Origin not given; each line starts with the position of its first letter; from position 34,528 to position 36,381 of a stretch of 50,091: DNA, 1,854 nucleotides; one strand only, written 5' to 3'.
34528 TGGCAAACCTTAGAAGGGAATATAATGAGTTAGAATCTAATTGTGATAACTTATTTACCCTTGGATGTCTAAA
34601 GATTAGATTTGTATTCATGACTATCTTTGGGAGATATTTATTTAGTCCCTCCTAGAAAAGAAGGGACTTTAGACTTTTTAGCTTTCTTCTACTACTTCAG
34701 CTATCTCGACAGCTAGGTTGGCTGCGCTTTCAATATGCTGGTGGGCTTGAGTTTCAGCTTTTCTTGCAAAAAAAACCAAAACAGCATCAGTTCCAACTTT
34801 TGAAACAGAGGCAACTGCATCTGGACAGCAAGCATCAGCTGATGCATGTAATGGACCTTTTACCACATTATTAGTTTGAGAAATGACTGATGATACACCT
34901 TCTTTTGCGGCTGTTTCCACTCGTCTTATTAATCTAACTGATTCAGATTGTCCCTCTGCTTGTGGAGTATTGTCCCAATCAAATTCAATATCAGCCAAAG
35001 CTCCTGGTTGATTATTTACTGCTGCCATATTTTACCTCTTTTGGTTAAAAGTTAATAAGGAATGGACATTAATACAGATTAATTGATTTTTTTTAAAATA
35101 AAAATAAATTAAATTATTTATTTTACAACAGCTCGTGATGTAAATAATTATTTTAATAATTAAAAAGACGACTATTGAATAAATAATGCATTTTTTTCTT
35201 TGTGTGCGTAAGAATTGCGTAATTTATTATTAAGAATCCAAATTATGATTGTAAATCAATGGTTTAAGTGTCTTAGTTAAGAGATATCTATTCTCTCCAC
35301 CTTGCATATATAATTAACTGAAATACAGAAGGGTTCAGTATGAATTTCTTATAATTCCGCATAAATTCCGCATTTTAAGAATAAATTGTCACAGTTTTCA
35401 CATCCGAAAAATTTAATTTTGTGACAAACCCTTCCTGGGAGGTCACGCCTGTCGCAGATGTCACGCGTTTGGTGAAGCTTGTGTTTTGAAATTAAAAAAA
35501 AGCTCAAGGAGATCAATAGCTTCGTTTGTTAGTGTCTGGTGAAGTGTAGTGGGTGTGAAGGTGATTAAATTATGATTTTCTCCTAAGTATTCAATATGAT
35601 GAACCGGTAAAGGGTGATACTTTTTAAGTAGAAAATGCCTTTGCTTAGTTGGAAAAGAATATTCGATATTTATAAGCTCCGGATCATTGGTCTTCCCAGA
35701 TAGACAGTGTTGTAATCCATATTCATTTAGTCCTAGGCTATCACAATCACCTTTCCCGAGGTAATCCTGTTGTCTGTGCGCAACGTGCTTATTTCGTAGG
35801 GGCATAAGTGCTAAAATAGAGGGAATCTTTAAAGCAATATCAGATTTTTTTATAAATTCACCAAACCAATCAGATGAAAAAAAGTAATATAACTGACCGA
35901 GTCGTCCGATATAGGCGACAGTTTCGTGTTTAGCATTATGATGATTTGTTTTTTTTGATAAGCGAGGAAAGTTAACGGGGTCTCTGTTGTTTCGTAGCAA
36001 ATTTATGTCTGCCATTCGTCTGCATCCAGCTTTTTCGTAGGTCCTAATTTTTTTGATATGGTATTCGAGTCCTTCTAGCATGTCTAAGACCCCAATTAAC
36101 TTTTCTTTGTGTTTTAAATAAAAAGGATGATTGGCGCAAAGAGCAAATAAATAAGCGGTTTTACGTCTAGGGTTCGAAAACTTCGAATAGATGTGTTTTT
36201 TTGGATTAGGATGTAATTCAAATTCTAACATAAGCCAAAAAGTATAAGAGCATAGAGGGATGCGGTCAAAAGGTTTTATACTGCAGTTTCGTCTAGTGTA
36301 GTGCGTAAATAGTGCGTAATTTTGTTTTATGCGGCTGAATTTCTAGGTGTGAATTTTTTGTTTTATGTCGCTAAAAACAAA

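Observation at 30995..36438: A ~5.4-kb integrase-less island bracketed by an exact 21-bp direct repeat of the tmRNA 3' end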

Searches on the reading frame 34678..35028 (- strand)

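Call 9: search_protein_families(library=pfam, proteins=[window:34678-35028:-], max_evalue=0.1)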
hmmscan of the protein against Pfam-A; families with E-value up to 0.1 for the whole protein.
window:34678-35028:- (116 aa): 0 families

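Call 10: search_protein_families(library=ncbifam, proteins=[window:34678-35028:-], max_evalue=0.1)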
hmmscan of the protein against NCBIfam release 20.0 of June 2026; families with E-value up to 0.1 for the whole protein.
window:34678-35028:- (116 aa): 0 families

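Call 61: search_protein_families(library=padloc, proteins=[window:34678-35028:-], max_evalue=1)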
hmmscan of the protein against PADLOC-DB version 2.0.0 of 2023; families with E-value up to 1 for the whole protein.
window:34678-35028:- (116 aa): 0 families

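Call 62: search_protein_families(library=phrogs, proteins=[window:34678-35028:-], max_evalue=1)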
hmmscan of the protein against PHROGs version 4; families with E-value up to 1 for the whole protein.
window:34678-35028:- (116 aa): 2 families
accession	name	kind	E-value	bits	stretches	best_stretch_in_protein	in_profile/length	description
phrog_37058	-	unknown function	0.15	13.2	1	28-74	29-75/134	-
phrog_14731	-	unknown function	0.45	11.9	1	82-113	36-63/76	-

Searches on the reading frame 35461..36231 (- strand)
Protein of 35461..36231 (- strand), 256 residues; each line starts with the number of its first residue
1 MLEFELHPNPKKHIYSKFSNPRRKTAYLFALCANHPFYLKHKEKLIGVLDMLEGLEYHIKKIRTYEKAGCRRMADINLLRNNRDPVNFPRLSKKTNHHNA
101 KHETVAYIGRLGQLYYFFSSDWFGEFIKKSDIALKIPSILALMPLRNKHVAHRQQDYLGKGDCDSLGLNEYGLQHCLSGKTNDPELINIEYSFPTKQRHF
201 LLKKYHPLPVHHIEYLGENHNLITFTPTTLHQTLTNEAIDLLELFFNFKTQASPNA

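Call 9: search_protein_families(library=pfam, proteins=[window:35461-36231:-], max_evalue=0.1)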
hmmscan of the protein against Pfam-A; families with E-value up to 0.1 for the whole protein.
window:35461-36231:- (256 aa): 1 family
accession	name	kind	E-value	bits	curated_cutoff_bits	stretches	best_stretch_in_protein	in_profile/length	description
PF18734.6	HEPN_AbiU2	-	0.047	13.6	26.8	1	129-158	111-139/193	AbiU2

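Call 10: search_protein_families(library=ncbifam, proteins=[window:35461-36231:-], max_evalue=0.1)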
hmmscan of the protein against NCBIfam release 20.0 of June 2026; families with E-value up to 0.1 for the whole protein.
window:35461-36231:- (256 aa): 0 families

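Call 56: find_homologous_proteins(query=window:35461-36231:-)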
Query window:35461-36231:- (256 aa): 35 proteins with E <= 0.001 among 225 candidates.
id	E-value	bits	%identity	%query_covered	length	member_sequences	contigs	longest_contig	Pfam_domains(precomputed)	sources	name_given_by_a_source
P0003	1.5e-173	593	100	100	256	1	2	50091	-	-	-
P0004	1.7e-110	387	67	97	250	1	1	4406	-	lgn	-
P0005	2.1e-110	386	69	97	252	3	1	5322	-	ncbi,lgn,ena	-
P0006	5.8e-103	362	63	97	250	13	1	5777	-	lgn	-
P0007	5.1e-102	359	65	97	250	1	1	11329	-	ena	-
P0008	6.4e-99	349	63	97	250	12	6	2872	-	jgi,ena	-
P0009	9.6e-99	348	63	97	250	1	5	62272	-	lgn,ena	-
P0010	4.2e-97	343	61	98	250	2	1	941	-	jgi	-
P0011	1.8e-94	334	61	97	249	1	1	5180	-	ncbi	-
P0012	5.8e-92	326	71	79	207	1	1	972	-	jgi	-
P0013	1.1e-91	325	57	97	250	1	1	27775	-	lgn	-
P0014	3.6e-90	320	58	98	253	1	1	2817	-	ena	-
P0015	4.4e-90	320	71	78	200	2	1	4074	-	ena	-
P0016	6.7e-89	316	57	97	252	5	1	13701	-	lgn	-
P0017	2.2e-88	314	57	97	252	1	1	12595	-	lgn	-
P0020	1.5e-87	312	56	97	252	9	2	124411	-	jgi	jgi:hypothetical protein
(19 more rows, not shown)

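Call 59: find_encoding_contigs(protein=P0020, flank=8000, max_places=2)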
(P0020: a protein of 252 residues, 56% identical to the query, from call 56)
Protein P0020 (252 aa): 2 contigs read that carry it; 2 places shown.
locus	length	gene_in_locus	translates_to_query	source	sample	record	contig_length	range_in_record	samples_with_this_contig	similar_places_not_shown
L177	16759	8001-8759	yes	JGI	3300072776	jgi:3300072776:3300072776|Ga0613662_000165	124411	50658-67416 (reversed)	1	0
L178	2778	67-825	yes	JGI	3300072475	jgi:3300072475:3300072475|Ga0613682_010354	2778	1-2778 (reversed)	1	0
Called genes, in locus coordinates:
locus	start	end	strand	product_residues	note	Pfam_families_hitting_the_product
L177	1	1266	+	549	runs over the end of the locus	-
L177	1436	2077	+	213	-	PF00753:Lactamase_B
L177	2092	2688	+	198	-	PF00578:AhpC-TSA, PF08534:Redoxin, PF10417:1-cysPrx_C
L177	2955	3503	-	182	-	PF01725:Ham1p_like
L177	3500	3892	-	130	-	-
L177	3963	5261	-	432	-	PF03952:Enolase_N, PF00113:Enolase_C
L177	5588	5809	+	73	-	-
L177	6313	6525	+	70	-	PF15731:MqsA_antitoxin (weak), PF13560:HTH_31 (weak), PF12844:HTH_19, PF01381:HTH_3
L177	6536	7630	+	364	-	PF13784:Fic_N, PF02661:Fic, PF21248:SoFic-like_C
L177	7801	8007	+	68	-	-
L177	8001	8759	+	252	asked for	-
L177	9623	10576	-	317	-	PF02423:OCD_Mu_crystall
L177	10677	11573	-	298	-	PF02567:PhzC-PhzF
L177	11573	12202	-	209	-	PF08348:PAS_6, PF13309:HTH_22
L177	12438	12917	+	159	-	PF01209:Ubie_methyltran, PF13847:Methyltransf_31, PF08241:Methyltransf_11, PF08242:Methyltransf_12, PF13649:Methyltransf_25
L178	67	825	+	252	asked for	-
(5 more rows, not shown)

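Call 61: search_protein_families(library=padloc, proteins=[window:35461-36231:-], max_evalue=1)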
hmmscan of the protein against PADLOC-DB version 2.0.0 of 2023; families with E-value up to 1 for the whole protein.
window:35461-36231:- (256 aa): 0 families

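Call 62: search_protein_families(library=phrogs, proteins=[window:35461-36231:-], max_evalue=1)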
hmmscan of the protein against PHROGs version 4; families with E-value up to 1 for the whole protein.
window:35461-36231:- (256 aa): 0 families

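Call 68: search_solved_structures(query=A1, max_evalue=1)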
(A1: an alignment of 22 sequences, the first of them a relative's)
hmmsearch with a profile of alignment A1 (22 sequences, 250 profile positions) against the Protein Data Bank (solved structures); distinct sequences matched with E-value up to 1: 2.
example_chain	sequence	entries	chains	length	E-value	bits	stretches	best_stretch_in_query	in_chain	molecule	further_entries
4gjw_A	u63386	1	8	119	0.61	12.7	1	3-61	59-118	Phosphoprotein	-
8yv7_A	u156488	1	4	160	0.9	12.1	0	71-132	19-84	Thialysine N-epsilon-acetyltransferase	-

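Call 78: predict_structure(alignment_id=A1)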
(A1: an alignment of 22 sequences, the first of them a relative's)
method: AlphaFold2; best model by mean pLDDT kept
length: 256 residues; sequences in the alignment: 22
mean_pLDDT: 81.6   pTM: 0.81
mean pLDDT of the five models: 81.6, 78.8, 75.3, 75.1, 73.9
residues with pLDDT >= 90: 129; 70-90: 68; 50-70: 39; < 50: 20
segments of 3 or more residues with pLDDT < 50: 152-158, 168-171, 252-256
pLDDT, mean of each block of 10 residues (from residue 1): 74 91 95 93 92 95 88 77 64 71 89 93 92 96 78 47 48 63 67 85 95 90 92 97 92 45
secondary structure, 60 per line:
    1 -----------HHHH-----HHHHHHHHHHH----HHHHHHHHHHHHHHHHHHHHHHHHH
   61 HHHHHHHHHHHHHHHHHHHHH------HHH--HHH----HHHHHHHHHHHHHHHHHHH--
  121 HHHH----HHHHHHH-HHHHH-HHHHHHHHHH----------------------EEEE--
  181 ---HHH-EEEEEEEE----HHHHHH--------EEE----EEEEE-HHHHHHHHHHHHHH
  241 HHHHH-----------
elements in order: H12-15 H21-31 H36-81 H100-118 H121-124 H129-135 H137-141 H143-152 E175-178 E188-195 H200-205 E214-216 E221-225 H227-245

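Call 84: fold_search(model_id=the predicted structure, library=pdb)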
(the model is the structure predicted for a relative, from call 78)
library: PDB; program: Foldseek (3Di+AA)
matches with E <= 10: 97; with E <= 0.001: 0
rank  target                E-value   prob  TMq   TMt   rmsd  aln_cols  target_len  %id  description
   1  5esp_B                1.1e+00  0.05  0.12  0.11  17.6       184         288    9  Crystal Structure of LAGLIDADG Meganuclease I-PanMI with coordinated Calcium ions (released 2016-03-30)
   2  8flm_A                1.1e+00  0.03  0.13  0.11  26.0       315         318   10  Cryo-EM structure of STING oligomer bound to cGAMP, NVS-STG2 and C53 (released 2023-11-01)
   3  4un7_G                1.1e+00  0.18  0.16  0.21   8.4        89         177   11  THE CRYSTAL STRUCTURE OF I-DMOI IN COMPLEX WITH ITS TARGET DNA BEFORE INCUBATION IN 5MM MN (STATE 1) (released 2014-12-03)
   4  8d0b_E                1.2e+00  0.04  0.14  0.14  18.2       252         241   10  Human CST-DNA polymerase alpha/primase preinitiation complex bound to 4xTEL-foldback template (released 2022-06-22)
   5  5e5o_A                1.4e+00  0.04  0.15  0.14  21.2       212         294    9  I-SmaMI bound to uncleaved DNA target in the presence of Calcium ions (released 2016-01-13)
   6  5esp_A                1.4e+00  0.04  0.13  0.12  21.3       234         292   10  Crystal Structure of LAGLIDADG Meganuclease I-PanMI with coordinated Calcium ions (released 2016-03-30)
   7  8rau_B                1.5e+00  0.05  0.15  0.07  20.6       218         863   12  The crystal structure of DNA-bound human MutSbeta (MSH2/MSH3) in the canonical mismatch bound conformation with ADP bo (released 2025-06-11)
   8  4d6o_G                1.6e+00  0.13  0.15  0.20   8.3        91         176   15  THE CRYSTAL STRUCTURE OF I-DMOI IN COMPLEX WITH ITS TARGET DNA AT 1H INCUBATION IN 5MM MG (STATE 2) (released 2014-12-17)
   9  2vs8_A                1.8e+00  0.13  0.16  0.21   8.3        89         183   10  The crystal structure of I-DmoI in complex with DNA and Mn (released 2008-11-11)
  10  6bcg_A                1.8e+00  0.03  0.15  0.14  18.7       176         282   11  I-LtrI A28G bound to cognate substrate (pre-cleavage complex) (released 2018-10-24)
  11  4yis_A                1.9e+00  0.05  0.17  0.15  24.7       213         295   12  Crystal Structure of LAGLIDADG Meganuclease I-CpaMI Bound to Uncleaved DNA (released 2016-03-23)
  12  5ak9_A                2.1e+00  0.12  0.16  0.21   8.7        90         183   13  THE CRYSTAL STRUCTURE OF I-DMOI Q42AK120M IN COMPLEX WITH ITS TARGET DNA IN THE PRESENCE OF 2MM MN (released 2015-06-17)
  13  4yit_A                2.2e+00  0.13  0.15  0.14   5.8        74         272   14  Crystal Structure of LAGLIDADG Meganuclease I-AabMI Bound to Uncleaved DNA (released 2016-03-23)
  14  5o6g_D                2.2e+00  0.11  0.15  0.21   8.8        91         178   13  Structures and dynamics of mesophilic variants from the homing endonuclease I-DmoI (released 2017-12-06)
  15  1p8k_Z                2.2e+00  0.11  0.14  0.14  10.6        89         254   12  The structure and DNA recognition of a bifunctional homing endonuclease and group I intron splicing factor (released 2004-01-20)
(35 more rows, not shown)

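Call 103: fold_search(model_id=the predicted structure, library=viral)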
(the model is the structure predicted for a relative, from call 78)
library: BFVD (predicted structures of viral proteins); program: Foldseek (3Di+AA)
matches with E <= 10: 115; with E <= 0.001: 0
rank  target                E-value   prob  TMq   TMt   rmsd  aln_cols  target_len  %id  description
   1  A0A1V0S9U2            3.9e-01  0.08  0.14  0.16  29.2       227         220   14  Uncharacterized protein [Catovirus CTV1]
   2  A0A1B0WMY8            7.6e-01  0.09  0.12  0.12  10.7       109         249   14  (no name in the UniProt tables at hand)
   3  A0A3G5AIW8            1.1e+00  0.03  0.10  0.07  22.3       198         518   10  Uncharacterized protein [Sylvanvirus sp.]
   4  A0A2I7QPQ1            1.2e+00  0.07  0.16  0.18  27.9       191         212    7  (no name in the UniProt tables at hand)
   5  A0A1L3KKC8            1.3e+00  0.02  0.12  0.04  24.1       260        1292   16  (no name in the UniProt tables at hand)
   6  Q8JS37                1.3e+00  0.09  0.16  0.27  13.7       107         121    9  Uncharacterized protein [Phthorimaea operculella granulovirus]
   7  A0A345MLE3            1.5e+00  0.06  0.17  0.21  20.4       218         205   13  (no name in the UniProt tables at hand)
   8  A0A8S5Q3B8            1.5e+00  0.04  0.13  0.12  20.5       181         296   12  Endonuclease [Siphoviridae sp. ctLqe90]
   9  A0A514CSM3            1.6e+00  0.04  0.19  0.15  24.6       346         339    9  Uncharacterized protein [Achromobacter phage Motura]
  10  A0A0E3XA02            1.9e+00  0.10  0.16  0.35  11.2       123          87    9  Uncharacterized protein [Gordonia phage Gsput1]
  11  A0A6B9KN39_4          1.9e+00  0.09  0.21  0.06  15.7       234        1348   12  Genome polyprotein (Fragment) [Atrato Flavi-like virus 1]
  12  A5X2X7                2.0e+00  0.03  0.14  0.09  16.5       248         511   13  Nonstructural protein [Rice gall dwarf virus]
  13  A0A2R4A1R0            2.4e+00  0.06  0.13  0.22  12.1        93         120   10  (no name in the UniProt tables at hand)
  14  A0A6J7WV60            2.4e+00  0.04  0.14  0.23  17.3       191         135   10  Uncharacterized protein [uncultured Caudovirales phage]
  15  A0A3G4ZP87            2.6e+00  0.06  0.15  0.09  14.3       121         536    8  AAA family ATPase [Terrestrivirus sp.]
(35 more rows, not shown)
